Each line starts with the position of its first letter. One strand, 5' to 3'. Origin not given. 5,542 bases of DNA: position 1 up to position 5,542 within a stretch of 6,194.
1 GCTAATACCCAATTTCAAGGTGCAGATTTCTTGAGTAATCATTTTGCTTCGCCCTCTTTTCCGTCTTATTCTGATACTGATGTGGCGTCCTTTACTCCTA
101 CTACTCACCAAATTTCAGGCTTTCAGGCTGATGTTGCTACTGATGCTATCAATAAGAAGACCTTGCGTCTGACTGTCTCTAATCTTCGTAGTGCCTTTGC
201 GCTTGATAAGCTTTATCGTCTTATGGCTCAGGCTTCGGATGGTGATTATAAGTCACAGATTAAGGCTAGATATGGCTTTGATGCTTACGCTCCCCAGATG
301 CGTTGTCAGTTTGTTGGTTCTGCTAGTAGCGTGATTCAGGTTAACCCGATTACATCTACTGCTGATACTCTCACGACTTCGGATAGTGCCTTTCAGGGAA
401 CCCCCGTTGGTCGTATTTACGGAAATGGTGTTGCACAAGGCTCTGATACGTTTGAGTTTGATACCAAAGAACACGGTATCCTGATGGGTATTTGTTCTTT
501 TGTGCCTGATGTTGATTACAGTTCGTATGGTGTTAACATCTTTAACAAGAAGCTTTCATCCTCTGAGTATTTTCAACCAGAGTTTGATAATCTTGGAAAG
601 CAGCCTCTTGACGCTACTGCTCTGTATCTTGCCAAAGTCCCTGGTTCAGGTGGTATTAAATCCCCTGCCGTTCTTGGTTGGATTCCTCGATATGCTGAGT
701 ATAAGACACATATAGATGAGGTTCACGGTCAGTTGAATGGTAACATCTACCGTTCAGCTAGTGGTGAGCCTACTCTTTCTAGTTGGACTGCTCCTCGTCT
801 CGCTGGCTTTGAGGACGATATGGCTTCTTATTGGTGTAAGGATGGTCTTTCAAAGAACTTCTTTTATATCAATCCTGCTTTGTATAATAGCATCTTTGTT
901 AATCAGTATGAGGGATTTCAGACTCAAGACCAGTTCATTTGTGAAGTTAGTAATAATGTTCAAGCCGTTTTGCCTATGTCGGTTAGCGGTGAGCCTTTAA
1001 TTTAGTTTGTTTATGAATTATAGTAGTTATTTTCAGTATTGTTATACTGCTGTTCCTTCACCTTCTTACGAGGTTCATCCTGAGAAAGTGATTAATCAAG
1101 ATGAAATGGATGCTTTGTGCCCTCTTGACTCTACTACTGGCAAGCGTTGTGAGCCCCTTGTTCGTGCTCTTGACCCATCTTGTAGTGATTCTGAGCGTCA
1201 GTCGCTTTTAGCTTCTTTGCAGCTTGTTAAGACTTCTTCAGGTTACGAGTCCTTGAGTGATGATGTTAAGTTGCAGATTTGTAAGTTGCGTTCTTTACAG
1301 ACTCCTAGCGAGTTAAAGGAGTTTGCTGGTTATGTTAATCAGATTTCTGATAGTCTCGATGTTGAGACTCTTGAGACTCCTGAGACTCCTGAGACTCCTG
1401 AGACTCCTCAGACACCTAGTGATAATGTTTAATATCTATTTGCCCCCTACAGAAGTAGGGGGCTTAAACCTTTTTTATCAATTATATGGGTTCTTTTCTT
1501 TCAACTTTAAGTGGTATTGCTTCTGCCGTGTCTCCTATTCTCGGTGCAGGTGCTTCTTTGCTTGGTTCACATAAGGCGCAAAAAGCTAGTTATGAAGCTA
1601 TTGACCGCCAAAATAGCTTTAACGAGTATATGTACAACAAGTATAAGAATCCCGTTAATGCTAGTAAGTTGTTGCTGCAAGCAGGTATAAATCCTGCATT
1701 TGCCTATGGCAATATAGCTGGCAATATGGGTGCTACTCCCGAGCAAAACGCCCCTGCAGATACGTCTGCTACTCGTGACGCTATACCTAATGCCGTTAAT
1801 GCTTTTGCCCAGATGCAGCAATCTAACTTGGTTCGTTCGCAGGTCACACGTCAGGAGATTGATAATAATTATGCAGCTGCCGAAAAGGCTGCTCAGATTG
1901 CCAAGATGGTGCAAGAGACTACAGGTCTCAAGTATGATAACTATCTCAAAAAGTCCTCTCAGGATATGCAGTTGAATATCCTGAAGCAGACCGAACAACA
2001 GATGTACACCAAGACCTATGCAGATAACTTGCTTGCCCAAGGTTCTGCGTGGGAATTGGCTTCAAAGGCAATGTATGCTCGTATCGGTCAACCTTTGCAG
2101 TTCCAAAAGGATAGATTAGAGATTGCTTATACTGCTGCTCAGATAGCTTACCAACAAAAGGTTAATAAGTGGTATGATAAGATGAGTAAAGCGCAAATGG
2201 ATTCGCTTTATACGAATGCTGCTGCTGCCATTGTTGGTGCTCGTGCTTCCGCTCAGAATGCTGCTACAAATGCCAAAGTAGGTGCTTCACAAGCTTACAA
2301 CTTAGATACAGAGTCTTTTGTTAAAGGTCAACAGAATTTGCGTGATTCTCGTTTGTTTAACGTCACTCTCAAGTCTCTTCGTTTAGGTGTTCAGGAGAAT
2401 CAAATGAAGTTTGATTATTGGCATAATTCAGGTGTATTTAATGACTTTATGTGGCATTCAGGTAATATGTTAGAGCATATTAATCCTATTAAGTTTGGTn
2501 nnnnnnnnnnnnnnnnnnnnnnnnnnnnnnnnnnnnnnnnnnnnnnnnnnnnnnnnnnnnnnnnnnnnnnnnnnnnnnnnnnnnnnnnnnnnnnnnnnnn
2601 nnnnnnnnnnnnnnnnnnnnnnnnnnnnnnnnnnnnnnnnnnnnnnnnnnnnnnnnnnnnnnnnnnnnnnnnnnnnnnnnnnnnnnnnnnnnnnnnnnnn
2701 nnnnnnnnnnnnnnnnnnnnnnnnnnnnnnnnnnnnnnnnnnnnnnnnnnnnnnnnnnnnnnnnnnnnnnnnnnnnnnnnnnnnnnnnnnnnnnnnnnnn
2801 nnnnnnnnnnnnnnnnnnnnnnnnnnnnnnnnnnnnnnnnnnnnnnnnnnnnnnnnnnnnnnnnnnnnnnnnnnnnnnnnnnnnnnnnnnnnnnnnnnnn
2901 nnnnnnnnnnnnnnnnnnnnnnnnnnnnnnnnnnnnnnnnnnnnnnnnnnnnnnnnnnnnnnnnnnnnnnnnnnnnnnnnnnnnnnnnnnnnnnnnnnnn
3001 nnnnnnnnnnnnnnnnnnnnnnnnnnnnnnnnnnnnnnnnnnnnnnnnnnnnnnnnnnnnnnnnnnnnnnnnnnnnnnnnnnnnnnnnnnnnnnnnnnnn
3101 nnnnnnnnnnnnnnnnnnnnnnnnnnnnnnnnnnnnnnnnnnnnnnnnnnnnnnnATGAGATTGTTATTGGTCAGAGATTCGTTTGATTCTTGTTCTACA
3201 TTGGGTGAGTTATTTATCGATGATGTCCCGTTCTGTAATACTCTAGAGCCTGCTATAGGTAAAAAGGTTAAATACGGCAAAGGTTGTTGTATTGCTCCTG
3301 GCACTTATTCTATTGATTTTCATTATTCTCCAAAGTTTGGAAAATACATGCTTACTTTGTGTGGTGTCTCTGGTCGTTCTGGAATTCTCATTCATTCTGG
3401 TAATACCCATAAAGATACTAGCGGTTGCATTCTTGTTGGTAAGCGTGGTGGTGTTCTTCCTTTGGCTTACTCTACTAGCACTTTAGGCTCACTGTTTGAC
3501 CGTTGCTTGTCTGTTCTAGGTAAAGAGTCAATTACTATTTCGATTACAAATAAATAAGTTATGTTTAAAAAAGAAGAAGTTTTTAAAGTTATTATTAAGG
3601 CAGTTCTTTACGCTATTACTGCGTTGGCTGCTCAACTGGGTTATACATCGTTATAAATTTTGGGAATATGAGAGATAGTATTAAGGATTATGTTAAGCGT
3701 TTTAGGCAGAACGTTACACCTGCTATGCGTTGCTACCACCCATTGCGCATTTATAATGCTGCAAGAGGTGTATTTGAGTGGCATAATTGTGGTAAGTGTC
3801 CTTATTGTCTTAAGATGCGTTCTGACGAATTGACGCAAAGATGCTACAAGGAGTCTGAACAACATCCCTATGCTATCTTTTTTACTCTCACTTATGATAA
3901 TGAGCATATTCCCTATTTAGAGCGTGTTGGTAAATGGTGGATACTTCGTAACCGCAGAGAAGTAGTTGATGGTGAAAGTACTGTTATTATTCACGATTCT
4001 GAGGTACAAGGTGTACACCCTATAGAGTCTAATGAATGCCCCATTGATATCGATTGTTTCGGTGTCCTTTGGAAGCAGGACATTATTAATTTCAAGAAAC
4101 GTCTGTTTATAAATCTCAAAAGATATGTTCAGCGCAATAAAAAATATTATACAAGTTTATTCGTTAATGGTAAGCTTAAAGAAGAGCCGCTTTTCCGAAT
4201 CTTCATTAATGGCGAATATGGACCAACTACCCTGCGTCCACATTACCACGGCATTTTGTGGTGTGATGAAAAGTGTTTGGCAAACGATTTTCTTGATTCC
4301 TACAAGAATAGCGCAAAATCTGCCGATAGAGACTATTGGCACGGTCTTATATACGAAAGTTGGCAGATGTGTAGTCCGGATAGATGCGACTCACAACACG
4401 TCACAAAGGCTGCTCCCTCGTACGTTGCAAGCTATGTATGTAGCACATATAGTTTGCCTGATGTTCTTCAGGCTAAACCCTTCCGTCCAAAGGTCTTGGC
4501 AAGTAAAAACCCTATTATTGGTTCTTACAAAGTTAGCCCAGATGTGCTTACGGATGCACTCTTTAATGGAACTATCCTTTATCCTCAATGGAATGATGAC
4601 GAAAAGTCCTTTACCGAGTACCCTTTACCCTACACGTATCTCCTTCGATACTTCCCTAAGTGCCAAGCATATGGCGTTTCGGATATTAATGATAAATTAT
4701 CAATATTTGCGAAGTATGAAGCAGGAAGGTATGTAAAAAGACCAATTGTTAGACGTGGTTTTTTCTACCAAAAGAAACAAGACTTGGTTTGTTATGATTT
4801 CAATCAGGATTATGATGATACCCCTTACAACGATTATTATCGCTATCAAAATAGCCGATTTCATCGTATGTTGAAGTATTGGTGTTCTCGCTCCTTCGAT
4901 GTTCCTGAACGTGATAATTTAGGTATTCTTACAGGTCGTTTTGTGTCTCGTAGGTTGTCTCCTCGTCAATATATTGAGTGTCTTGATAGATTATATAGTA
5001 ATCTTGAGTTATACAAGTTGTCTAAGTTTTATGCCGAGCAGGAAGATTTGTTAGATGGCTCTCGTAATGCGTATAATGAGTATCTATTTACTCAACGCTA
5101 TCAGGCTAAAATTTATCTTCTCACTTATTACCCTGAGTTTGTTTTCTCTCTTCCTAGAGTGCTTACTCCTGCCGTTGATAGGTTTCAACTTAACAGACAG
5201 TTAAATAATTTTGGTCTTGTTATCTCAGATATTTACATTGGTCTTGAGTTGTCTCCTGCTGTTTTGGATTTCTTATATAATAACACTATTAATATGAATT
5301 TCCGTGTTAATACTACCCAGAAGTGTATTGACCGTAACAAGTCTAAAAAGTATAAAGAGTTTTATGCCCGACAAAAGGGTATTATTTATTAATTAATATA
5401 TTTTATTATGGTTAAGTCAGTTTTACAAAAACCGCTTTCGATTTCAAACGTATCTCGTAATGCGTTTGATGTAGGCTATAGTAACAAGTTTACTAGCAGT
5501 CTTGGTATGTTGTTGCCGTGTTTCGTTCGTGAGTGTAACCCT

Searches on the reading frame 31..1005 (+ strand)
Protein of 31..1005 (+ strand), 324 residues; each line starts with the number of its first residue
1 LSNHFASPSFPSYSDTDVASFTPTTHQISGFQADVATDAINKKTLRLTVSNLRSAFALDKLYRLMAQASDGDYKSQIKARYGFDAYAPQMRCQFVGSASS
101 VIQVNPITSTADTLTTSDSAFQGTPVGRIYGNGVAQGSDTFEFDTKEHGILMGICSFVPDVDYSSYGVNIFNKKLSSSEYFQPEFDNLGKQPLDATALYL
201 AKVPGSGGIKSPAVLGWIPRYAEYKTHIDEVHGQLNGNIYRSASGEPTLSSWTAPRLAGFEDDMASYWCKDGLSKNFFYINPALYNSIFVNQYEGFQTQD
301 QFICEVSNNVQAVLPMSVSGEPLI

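Call 80: search_protein_families(library=pfam, proteins=[window:31-1005:+], max_evalue=0.01)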
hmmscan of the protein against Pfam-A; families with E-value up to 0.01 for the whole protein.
window:31-1005:+ (324 aa): 1 family
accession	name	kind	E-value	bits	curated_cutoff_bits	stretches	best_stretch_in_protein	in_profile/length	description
PF02305.22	Phage_F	-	6.3e-11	42.2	25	1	44-322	250-499/501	Capsid protein (F protein)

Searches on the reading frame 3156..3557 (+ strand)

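Call 80: search_protein_families(library=pfam, proteins=[window:3156-3557:+], max_evalue=0.01)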
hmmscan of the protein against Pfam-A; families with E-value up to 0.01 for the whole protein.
window:3156-3557:+ (133 aa): 1 family
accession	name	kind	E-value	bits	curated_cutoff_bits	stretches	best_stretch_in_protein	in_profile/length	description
PF18925.5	DUF5675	-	3.5e-26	91.7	26.7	1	5-99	2-91/114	Family of unknown function (DUF5675)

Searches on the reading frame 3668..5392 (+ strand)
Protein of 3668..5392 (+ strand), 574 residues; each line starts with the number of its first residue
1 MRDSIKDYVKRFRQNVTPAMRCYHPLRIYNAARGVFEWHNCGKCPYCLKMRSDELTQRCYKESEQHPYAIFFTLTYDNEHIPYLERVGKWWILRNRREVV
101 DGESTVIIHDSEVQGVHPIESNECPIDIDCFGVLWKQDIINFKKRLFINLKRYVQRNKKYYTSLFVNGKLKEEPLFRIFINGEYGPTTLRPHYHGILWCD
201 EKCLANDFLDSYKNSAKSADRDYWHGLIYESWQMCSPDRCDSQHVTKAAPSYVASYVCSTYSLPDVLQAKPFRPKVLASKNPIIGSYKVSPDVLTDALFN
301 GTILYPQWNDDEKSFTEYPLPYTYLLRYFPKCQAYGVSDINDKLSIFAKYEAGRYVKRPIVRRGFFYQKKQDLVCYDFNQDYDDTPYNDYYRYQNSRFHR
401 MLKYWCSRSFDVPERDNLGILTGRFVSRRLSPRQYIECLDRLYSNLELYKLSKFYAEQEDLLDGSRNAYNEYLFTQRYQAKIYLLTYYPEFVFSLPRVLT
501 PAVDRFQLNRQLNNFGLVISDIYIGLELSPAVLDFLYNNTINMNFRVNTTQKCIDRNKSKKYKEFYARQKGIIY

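Call 80: search_protein_families(library=pfam, proteins=[window:3668-5392:+], max_evalue=0.01)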
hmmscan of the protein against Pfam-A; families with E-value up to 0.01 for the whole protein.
window:3668-5392:+ (574 aa): 1 family
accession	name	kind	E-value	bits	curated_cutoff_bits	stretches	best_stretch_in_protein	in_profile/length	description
PF23343.2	REP_ORF2-G2P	-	3.1e-05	24.6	27.8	1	152-257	21-95/99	Replication-associated protein ORF2/G2P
